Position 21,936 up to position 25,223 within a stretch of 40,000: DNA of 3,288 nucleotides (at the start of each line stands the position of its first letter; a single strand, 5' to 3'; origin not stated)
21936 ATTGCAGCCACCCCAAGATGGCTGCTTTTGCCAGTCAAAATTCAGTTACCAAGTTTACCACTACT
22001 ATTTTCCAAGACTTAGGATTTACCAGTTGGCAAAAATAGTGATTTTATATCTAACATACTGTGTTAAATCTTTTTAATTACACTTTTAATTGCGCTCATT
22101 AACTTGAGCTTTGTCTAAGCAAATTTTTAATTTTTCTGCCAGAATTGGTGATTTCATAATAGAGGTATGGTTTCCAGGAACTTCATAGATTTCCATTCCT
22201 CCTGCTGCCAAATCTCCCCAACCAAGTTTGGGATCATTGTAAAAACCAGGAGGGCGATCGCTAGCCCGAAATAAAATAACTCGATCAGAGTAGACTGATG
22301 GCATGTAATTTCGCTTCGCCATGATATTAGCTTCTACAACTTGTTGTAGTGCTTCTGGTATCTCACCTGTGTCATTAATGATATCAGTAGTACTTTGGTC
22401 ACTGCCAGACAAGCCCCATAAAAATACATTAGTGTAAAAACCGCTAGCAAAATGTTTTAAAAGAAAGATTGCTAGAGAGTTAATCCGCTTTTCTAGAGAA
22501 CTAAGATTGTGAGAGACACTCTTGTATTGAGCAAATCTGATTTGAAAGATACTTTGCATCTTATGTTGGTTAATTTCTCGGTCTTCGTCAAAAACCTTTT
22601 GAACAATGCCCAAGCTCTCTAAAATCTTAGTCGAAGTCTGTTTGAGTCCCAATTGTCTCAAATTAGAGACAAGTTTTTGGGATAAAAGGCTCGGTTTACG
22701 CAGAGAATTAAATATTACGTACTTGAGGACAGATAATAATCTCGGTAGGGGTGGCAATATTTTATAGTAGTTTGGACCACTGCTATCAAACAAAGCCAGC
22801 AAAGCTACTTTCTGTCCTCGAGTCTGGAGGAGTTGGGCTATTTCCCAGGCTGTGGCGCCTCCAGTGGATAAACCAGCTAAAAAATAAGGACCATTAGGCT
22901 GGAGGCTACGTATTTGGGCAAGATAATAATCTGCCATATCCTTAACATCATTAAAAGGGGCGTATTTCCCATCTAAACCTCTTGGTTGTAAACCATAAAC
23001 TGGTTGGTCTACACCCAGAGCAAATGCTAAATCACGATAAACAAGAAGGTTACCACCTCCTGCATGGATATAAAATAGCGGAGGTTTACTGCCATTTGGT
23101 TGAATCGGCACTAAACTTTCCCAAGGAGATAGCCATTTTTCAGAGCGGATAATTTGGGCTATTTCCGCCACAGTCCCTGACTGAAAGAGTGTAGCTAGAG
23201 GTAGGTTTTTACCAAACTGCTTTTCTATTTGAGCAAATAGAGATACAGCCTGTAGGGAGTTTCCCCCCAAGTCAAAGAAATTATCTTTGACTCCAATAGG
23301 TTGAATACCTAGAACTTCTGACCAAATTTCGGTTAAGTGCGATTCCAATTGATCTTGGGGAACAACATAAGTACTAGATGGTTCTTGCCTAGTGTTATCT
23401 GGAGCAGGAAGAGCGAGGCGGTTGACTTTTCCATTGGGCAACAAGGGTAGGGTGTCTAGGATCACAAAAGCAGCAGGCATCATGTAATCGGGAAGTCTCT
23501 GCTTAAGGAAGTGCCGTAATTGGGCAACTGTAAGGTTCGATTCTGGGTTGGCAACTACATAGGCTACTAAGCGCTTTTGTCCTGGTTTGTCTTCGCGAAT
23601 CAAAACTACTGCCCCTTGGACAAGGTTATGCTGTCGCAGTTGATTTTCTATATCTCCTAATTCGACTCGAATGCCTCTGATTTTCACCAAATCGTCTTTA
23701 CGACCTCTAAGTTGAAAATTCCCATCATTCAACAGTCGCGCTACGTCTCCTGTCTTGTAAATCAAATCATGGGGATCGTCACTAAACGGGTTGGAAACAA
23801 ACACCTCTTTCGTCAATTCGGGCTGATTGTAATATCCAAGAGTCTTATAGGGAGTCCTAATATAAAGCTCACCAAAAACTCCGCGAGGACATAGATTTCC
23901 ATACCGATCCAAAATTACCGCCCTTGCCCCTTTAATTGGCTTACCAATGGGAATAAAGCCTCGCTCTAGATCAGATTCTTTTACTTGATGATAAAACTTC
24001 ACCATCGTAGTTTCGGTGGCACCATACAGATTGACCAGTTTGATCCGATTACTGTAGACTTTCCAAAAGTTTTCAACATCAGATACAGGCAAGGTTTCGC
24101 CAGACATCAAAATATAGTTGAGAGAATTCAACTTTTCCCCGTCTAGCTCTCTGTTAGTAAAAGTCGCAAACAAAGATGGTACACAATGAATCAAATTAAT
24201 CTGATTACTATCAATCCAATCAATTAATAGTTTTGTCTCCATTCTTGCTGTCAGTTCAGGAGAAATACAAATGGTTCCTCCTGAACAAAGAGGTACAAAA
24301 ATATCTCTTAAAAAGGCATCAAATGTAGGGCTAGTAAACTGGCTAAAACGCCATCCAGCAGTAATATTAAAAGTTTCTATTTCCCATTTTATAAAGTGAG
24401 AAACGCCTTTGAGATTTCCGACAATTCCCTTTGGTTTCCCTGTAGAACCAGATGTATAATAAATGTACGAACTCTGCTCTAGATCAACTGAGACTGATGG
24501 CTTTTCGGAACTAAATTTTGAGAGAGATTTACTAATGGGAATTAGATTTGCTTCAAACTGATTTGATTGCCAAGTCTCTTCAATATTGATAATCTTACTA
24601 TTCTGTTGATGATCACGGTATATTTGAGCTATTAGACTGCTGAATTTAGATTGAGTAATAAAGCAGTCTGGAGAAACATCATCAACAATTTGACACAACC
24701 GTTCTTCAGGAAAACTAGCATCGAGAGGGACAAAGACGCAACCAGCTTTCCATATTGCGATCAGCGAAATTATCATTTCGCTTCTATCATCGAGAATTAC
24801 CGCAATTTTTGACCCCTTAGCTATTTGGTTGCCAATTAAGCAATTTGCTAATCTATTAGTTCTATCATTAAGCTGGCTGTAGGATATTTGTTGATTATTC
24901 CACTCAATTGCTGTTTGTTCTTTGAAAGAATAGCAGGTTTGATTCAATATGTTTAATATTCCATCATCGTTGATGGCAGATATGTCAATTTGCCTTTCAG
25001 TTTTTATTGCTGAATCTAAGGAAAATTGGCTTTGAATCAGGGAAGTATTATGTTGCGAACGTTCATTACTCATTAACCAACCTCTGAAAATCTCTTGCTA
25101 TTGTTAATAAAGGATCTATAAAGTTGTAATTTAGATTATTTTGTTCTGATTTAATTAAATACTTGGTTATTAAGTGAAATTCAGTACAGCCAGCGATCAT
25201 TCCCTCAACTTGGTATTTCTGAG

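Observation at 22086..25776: A-domain specificity residues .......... plus an overlapping Asp/Glu racemase gene: microcystin-like D-acidic amino acid logic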

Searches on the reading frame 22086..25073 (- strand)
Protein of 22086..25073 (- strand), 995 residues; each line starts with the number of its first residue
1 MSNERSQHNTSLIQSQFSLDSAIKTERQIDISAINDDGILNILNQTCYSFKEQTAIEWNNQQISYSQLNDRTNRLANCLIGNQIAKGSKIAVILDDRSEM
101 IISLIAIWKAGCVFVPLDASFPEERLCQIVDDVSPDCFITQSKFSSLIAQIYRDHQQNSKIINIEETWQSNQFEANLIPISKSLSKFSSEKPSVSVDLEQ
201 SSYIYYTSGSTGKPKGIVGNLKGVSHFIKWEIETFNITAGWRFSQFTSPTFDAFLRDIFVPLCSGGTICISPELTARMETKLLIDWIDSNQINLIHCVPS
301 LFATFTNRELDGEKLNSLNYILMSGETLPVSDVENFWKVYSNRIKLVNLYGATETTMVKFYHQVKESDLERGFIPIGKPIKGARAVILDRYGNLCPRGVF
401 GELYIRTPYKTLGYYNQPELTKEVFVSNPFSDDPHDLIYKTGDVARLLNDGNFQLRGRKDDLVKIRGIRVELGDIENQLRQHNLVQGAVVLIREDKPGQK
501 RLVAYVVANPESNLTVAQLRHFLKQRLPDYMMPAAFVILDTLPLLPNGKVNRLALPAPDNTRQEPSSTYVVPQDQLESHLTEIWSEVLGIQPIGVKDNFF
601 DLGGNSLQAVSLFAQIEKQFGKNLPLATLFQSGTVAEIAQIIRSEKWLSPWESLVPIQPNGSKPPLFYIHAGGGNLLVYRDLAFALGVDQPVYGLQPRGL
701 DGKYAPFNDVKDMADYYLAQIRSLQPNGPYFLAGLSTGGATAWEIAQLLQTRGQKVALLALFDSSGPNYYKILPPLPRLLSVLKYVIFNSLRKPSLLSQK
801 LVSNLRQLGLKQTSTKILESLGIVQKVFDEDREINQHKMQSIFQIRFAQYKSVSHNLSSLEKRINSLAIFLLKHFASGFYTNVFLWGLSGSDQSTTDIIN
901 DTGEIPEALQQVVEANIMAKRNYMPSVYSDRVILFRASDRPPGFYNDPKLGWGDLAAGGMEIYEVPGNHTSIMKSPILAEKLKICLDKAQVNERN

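Call 6: search_protein_families(library=pfam, proteins=[window:22086-25073:-])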
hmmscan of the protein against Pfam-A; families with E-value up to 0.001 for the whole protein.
window:22086-25073:- (995 aa): 5 families
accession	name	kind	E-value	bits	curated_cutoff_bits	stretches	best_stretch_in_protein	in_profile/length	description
PF00501.34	AMP-binding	-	3.6e-70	237.1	29.9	1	45-415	3-384/384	AMP-binding enzyme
PF00975.26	Thioesterase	-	1.1e-20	75.3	26.4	1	665-767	2-105/226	Thioesterase domain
PF00550.31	PP-binding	-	2.1e-17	63.6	20.8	1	580-641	3-66/67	Phosphopantetheine attachment site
PF13193.12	AMP-binding_C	-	5.1e-10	40.6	24.5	1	475-549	2-76/76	AMP-binding enzyme C-terminal domain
PF12146.15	Hydrolase_4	-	5.8e-05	23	27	1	689-804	38-151/239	Serine aminopeptidase, S33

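Call 7: search_protein_families(library=ncbifam, proteins=[window:22086-25073:-])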
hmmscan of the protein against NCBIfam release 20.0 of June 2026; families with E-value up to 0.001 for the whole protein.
window:22086-25073:- (995 aa): 105 families (the best 25 are shown)
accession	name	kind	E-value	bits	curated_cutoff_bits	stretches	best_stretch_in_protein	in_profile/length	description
NF041803.1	NRPS_SolG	exception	6.9e-118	394.8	2200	1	52-640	576-1153/1163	solanimycin non-ribosomal peptide synthetase SolG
TIGR01733.1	AA-adenyl-dom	subfamily_domain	7e-108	361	317.4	1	64-490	1-409/409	amino acid adenylation domain-containing protein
NF004282.0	PRK05691.1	subfamily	1.6e-106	356.3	4090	1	39-643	1133-1706/4334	non-ribosomal peptide synthase/polyketide synthase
NF047350.1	aureusi_NRPS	equivalog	1.5e-105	353.8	2500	1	24-644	399-977/2373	aureusimine non-ribosomal peptide synthetase AusA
NF007605.2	PRK10252.1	equivalog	1.1e-93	314.6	2400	1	44-768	461-1170/1292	enterobactin non-ribosomal peptide synthetase EntF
NF038078.1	NRPS_MxcG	equivalog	1.3e-93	314.3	2300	1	38-643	457-1042/1442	myxochelin non-ribosomal peptide synthetase MxcG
TIGR03443.1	alpha_am_amid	equivalog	3.8e-81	273.1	1030.1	2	54-512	262-753/1390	L-aminoadipate-semialdehyde dehydrogenase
NF003417.0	PRK04813.1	subfamily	2e-77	260.9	476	1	39-555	5-499/505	D-alanine--poly(phosphoribitol) ligase subunit DltA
NF004837.0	PRK06187.1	subfamily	1e-74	251.7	476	1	39-555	10-518/531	long-chain-fatty-acid--CoA ligase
TIGR01734.1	D-ala-DACP-lig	equivalog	5e-72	243.1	559.85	1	47-555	10-498/504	D-alanine--poly(phosphoribitol) ligase subunit DltA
TIGR03098.1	ligase_PEP_1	hypoth_equivalog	1.7e-62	211.6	592.35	1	41-555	4-514/517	acyl-CoA ligase (AMP-forming), exosortase A system-associated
NF006182.0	PRK08316.1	subfamily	1.8e-50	171.9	663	1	33-550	7-508/523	fatty acyl-CoA synthetase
NF052269.1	Staph_lig_FadD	equivalog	9.7e-50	169.3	650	1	58-556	23-490/499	long-chain-fatty-acid--CoA ligase FadD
NF004822.0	PRK06178.1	equivalog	7.6e-48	163.5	782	1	38-555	38-563/571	acyl-CoA synthetase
NF005863.0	PRK07798.1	subfamily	8.7e-45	153.3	543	2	42-218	9-183/540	acyl-CoA synthetase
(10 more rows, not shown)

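Call 8: search_solved_structures(query=window:22086-25073:-, max_evalue=1e-30, show_alignments=0)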
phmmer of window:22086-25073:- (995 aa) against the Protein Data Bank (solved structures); distinct sequences matched with E-value up to 1e-30: 73 (the best 60 are shown).
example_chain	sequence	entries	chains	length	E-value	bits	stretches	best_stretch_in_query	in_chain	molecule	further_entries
6mfz_A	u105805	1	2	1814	7.9e-182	610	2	39-646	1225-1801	Linear gramicidin synthase subunit A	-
9be3_A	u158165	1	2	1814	1.4e-181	609.2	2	39-646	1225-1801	Linear gramicidin synthase subunit A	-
9meh_A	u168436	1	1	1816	1.4e-181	609.1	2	39-646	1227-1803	Linear gramicidin synthase subunit A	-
9be4_A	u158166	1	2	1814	5.6e-181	607.2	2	39-646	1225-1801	Linear gramicidin synthase subunit A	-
6mfy_A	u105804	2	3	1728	3.8e-163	548.1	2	52-649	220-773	Linear gramicidin synthase subunit A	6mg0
8xjz_C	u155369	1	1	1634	1.2e-125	424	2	37-642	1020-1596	Peptide synthetase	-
4zxh_A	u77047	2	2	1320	1.4e-107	364.3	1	201-767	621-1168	ABBFA_003403 | Tyrocidine synthetase 3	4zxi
2vsq_A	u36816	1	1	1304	6.3e-101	342.2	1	52-764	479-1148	SURFACTIN SYNTHETASE SUBUNIT 3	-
9bfd_A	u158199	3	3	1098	1.4e-100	341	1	37-645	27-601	Tyrocidine synthase 1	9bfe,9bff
9bfd_B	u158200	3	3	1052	4.7e-99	336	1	44-643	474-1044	Tyrocidine synthase 2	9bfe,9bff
5u89_A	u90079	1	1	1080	2.2e-98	333.8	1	38-642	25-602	Amino acid adenylation domain protein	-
4d4g_A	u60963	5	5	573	1e-97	331.6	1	52-595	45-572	APNAA1 | APNA A1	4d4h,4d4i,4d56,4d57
8jbr_A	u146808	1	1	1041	2.8e-97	330.1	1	47-641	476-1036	McyA protein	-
6mfx_A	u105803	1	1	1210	7.1e-86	292.4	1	52-649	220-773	Linear gramicidin synthase subunit A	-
6mfw_A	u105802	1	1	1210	8e-86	292.2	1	52-649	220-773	Linear gramicidin synthase subunit A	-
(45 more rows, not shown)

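Call 13: find_homologous_proteins(query=window:22086-25073:-, max_evalue=1e-20)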
Query window:22086-25073:- (995 aa): 6850 proteins with E <= 1e-20 among 8000 candidates; the best 120 are listed.
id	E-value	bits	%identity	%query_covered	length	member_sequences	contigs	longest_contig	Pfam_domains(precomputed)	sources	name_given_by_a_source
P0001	0.0e+0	2272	100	100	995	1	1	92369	PF00550.32,PF00501.35,PF13193.13,PF00975.27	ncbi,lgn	ncbi:MAG: amino acid adenylation domain-containing protein [Cyanobacteria bacterium P01_G01_bin.39]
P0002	0.0e+0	1169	61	84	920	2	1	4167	PF00550.32,PF12697.14,PF00501.35,PF13193.13,PF00561.27,PF00975.27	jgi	jgi:amino acid adenylation domain-containing protein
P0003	0.0e+0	1045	50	96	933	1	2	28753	PF00550.32,PF00501.35,PF13193.13,PF00561.27,PF00975.27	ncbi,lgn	-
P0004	0.0e+0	1023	60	73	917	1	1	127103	PF00550.32,PF00501.35,PF13193.13,PF00975.27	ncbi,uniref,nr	ncbi:amino acid adenylation domain-containing protein [Iningainema tapete]|uniref:Amino acid adenyla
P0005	3.0e-294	997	62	48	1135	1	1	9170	PF07238.20,PF00550.32,PF00501.35,PF13193.13,PF00975.27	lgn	-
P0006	2.6e-292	991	36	73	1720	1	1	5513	PF00668.26,PF20408.5,PF00550.32,PF12697.14,PF00501.35,PF13193.13,PF00561.27,PF00975.27,PF12146.16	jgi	jgi:amino acid adenylation domain-containing protein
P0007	8.0e-286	969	55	74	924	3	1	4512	PF00550.32,PF00501.35,PF13193.13,PF00975.27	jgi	jgi:amino acid adenylation domain-containing protein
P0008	1.7e-279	948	55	73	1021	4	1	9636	PF00550.32,PF00501.35,PF13193.13,PF00975.27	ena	-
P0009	2.6e-279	948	58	73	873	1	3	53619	PF00550.32,PF00501.35,PF13193.13,PF00975.27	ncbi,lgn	-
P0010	2.8e-277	941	44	63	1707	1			PF00668.26,PF00550.32,PF00501.35,PF13193.13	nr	nr:AMP-dependent synthetase and ligase [uncultured bacterium]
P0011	9.2e-276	936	58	73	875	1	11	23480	PF00550.32,PF00501.35,PF13193.13,PF00975.27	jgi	jgi:amino acid adenylation domain-containing protein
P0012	6.5e-274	930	51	74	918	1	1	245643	PF00550.32,PF12697.14,PF00501.35,PF13193.13,PF00975.27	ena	-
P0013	4.0e-272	924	44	61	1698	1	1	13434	PF00668.26,PF00550.32,PF00501.35,PF13193.13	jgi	jgi:amino acid adenylation domain-containing protein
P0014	1.8e-271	922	43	61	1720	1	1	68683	PF00668.26,PF00550.32,PF00501.35,PF13193.13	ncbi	-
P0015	1.0e-270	919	57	73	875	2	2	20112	PF00550.32,PF00501.35,PF13193.13,PF00975.27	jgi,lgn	jgi:amino acid adenylation domain-containing protein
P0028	4.9e-261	887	43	61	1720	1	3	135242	PF00668.26,PF00550.32,PF00501.35,PF13193.13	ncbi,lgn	-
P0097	3.4e-234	798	42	64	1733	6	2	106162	PF00668.26,PF00550.32,PF00501.35,PF13193.13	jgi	jgi:tyrocidine synthetase-3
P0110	3.2e-230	785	43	60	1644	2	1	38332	PF00668.26,PF00550.32,PF00501.35,PF13193.13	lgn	-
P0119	3.3e-228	778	40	60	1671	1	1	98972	PF00668.26,PF00550.32,PF00501.35,PF13193.13,PF23297.2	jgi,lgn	jgi:amino acid adenylation domain-containing protein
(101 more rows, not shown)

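Call 16: find_encoding_contigs(protein=P0004, flank=10000, max_places=2)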
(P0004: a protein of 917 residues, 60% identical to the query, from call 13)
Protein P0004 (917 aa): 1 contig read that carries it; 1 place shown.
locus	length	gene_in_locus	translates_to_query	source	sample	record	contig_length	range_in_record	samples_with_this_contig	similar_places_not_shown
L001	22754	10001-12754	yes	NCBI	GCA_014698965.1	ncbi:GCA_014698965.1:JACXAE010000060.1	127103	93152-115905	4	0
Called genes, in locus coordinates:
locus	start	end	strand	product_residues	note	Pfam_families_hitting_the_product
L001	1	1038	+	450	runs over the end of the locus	PF01554:MatE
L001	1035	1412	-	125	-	PF06339:Ectoine_synth, PF07883:Cupin_2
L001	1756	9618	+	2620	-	PF00668:Condensation, PF00501:AMP-binding, PF13193:AMP-binding_C, PF00550:PP-binding, PF00668:Condensation, PF00501:AMP-binding, PF13193:AMP-binding_C, PF00550:PP-binding, +1 more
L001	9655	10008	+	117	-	-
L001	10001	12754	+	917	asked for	PF00501:AMP-binding, PF13193:AMP-binding_C, PF00550:PP-binding, PF00975:Thioesterase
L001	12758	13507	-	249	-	-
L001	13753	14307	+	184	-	PF13505:OMP_b-brl (weak)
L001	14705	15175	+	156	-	-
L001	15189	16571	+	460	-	-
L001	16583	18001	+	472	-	PF05762:VWA_CoxE, PF13519:VWA_2 (weak)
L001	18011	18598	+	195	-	PF05685:Uma2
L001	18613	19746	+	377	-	PF07728:AAA_5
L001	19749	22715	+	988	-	PF18934:DUF5682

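Call 17: find_encoding_contigs(protein=P0009, flank=10000, max_places=2)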
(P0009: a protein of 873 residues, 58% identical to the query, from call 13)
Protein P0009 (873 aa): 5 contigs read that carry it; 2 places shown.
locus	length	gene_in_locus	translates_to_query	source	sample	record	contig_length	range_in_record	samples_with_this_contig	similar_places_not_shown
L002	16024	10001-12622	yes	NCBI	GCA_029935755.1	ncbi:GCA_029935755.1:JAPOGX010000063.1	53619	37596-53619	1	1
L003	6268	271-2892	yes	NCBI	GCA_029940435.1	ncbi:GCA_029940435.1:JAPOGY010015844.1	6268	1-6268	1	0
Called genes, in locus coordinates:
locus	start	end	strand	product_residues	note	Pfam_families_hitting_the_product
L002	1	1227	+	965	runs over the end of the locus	PF08126:Propeptide_C25, PF01364:Peptidase_C25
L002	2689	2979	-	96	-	-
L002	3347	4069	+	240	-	-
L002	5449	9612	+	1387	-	PF00501:AMP-binding, PF13193:AMP-binding_C (faint), PF05050:Methyltransf_21, PF00550:PP-binding, PF00668:Condensation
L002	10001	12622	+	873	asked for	PF00501:AMP-binding, PF13193:AMP-binding_C, PF00550:PP-binding, PF00975:Thioesterase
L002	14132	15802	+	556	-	PF01590:GAF, PF13185:GAF_2 (weak), PF13492:GAF_3 (faint), PF01966:HD (weak), PF13487:HD_5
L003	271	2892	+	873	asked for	PF00501:AMP-binding, PF13193:AMP-binding_C, PF00550:PP-binding, PF00975:Thioesterase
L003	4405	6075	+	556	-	PF01590:GAF, PF13185:GAF_2 (weak), PF13492:GAF_3 (faint), PF01966:HD (weak), PF13487:HD_5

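Call 24: find_encoding_contigs(protein=P0003, flank=10000, max_places=1)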
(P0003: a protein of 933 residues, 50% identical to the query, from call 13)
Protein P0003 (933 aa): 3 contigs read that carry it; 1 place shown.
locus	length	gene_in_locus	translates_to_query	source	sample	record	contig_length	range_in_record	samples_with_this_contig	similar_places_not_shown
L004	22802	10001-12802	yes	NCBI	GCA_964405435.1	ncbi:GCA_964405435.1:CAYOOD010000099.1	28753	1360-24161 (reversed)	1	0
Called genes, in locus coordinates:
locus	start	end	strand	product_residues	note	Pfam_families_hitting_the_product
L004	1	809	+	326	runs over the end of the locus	PF00291:PALP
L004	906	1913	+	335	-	PF08240:ADH_N, PF00107:ADH_zinc_N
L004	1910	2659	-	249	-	PF22624:AASDHPPT_N, PF01648:ACPS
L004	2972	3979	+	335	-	PF21168:FkbO_Hyg5-like_N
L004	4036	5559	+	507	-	PF00501:AMP-binding, PF13193:AMP-binding_C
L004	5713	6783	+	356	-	PF00296:Bac_luciferase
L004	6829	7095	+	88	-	PF00550:PP-binding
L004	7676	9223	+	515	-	PF00668:Condensation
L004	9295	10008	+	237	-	PF01177:Asp_Glu_race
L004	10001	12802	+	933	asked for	PF00501:AMP-binding, PF13193:AMP-binding_C, PF00550:PP-binding, PF00561:Abhydrolase_1 (weak), PF00975:Thioesterase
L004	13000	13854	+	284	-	PF02405:MlaE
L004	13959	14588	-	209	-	PF00583:Acetyltransf_1 (weak), PF13508:Acetyltransf_7 (weak)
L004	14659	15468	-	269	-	-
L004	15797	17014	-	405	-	PF05626:DUF790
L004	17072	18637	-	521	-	PF18458:XPB_DRD, PF00270:DEAD, PF04851:ResIII, PF16203:ERCC3_RAD25_C, PF00271:Helicase_C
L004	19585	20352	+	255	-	PF00005:ABC_tran, PF13304:AAA_21 (weak)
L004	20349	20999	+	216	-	PF00528:BPD_transp_1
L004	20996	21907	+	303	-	PF04069:OpuAC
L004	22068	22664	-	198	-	PF08819:DUF1802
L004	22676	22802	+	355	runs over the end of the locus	PF00248:Aldo_ket_red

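Call 25: find_encoding_contigs(protein=P0012, flank=10000, max_places=1)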
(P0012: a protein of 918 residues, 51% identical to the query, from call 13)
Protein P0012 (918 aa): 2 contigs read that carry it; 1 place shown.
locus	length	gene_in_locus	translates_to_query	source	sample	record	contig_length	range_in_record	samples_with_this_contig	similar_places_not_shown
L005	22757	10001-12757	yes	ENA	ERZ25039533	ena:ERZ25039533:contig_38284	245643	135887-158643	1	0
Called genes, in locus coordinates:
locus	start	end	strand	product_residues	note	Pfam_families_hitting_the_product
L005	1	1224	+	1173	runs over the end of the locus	PF18563:TubC_N, PF00668:Condensation, PF00501:AMP-binding, PF13193:AMP-binding_C, PF00550:PP-binding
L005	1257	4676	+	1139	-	PF00668:Condensation, PF00501:AMP-binding, PF13193:AMP-binding_C, PF00550:PP-binding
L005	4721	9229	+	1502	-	PF00109:ketoacyl-synt, PF02801:Ketoacyl-synt_C, PF16197:KAsynt_C_assoc, PF22336:RhiE-like_linker, PF22621:CurL-like_PKS_C, PF00698:Acyl_transf_1, PF00550:PP-binding, PF00668:Condensation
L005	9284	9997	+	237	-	PF01177:Asp_Glu_race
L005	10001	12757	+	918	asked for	PF00501:AMP-binding, PF13193:AMP-binding_C, PF00550:PP-binding, PF00975:Thioesterase, PF12697:Abhydrolase_6 (weak)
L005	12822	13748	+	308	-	PF01596:Methyltransf_3 (weak), PF13578:Methyltransf_24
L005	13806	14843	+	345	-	PF01408:GFO_IDH_MocA, PF02894:GFO_IDH_MocA_C, PF22725:GFO_IDH_MocA_C3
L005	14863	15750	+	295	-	PF01663:Phosphodiest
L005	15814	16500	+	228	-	-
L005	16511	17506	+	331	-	PF01073:3Beta_HSD, PF01370:Epimerase, PF02719:Polysacc_synt_2, PF04321:RmlD_sub_bind, PF05368:NmrA, PF13460:NAD_binding_10, PF16363:GDP_Man_Dehyd, PF07993:NAD_binding_4, +3 more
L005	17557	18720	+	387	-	PF13439:Glyco_transf_4, PF13579:Glyco_trans_4_4, PF20706:GT4-conflict, PF00534:Glycos_transf_1, PF13692:Glyco_trans_1_4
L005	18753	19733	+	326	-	PF00535:Glycos_transf_2, PF10111:Glyco_tranf_2_2, PF13641:Glyco_tranf_2_3, PF13632:Glyco_trans_2_3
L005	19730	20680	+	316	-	PF00535:Glycos_transf_2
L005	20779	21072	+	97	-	PF03721:UDPG_MGDP_dh_N, PF03446:NAD_binding_2 (weak)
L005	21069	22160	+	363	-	PF03721:UDPG_MGDP_dh_N, PF00984:UDPG_MGDP_dh, PF03720:UDPG_MGDP_dh_C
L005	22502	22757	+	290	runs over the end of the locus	PF13522:GATase_6, PF13537:GATase_7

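Call 26: find_encoding_contigs(protein=P0011, flank=10000, max_places=1)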
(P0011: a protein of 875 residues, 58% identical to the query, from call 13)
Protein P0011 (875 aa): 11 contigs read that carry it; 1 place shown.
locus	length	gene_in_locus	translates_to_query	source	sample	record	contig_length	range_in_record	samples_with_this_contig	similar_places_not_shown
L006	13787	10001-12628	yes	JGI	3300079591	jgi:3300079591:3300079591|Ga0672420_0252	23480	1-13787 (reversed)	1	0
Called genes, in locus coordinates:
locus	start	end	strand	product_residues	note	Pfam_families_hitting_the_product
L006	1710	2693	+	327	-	PF13330:Mucin2_WxxW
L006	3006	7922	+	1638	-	PF00501:AMP-binding, PF13193:AMP-binding_C (faint), PF05050:Methyltransf_21, PF00550:PP-binding, PF00668:Condensation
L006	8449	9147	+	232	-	PF01177:Asp_Glu_race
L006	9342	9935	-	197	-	-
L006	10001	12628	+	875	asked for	PF00501:AMP-binding, PF13193:AMP-binding_C (weak), PF00550:PP-binding, PF00975:Thioesterase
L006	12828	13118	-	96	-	-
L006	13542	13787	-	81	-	?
